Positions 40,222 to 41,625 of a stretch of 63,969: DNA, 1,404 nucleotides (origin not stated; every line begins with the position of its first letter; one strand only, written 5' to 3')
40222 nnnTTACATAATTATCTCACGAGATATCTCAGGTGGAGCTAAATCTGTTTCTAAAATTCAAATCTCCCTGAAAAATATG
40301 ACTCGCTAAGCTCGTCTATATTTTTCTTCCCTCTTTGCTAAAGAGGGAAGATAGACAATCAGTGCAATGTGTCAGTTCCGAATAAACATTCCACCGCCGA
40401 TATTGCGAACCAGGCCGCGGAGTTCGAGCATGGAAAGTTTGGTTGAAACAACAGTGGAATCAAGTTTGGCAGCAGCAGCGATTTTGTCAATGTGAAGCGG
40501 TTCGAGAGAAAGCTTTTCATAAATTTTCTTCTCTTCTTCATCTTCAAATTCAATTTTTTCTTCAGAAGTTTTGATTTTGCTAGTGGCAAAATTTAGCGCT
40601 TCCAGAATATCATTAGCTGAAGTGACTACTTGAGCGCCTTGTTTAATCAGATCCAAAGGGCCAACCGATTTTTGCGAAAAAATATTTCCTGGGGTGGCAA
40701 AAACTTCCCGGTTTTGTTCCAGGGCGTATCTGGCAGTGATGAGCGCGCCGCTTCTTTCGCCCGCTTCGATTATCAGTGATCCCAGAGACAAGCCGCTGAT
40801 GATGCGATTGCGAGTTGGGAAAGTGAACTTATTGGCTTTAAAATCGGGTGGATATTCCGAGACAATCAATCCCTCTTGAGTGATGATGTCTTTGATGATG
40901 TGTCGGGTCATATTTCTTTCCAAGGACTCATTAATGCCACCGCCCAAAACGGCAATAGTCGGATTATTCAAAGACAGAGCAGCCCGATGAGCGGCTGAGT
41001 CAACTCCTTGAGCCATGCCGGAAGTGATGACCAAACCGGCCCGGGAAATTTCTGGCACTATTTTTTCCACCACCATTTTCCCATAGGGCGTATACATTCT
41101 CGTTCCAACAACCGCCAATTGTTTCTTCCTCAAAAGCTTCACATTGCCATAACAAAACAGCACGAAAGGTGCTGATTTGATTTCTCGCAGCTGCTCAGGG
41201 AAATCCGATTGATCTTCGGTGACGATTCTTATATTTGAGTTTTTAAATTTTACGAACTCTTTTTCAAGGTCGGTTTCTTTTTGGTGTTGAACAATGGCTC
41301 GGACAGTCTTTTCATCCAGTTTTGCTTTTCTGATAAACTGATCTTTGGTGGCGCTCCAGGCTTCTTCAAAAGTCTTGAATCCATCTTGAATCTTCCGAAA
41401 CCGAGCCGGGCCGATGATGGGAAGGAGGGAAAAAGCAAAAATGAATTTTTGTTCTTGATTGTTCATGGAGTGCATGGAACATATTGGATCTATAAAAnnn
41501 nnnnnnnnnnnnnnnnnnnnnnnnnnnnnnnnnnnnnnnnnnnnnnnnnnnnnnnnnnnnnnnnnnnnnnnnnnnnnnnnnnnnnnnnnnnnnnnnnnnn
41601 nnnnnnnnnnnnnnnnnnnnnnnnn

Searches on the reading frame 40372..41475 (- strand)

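Call 72: search_protein_families(library=pfam, proteins=[window:40372-41475:-], max_evalue=0.01)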
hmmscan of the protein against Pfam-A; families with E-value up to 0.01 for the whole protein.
window:40372-41475:- (367 aa): 2 families
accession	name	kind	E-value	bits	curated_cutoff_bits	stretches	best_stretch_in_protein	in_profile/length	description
PF02481.21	DNA_processg_A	-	2.9e-72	242.7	29.6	1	78-285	3-211/212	DNA recombination-mediator protein A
PF17782.7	DprA_WH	-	1.6e-10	41.3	22.9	1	311-362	10-61/61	DprA winged helix domain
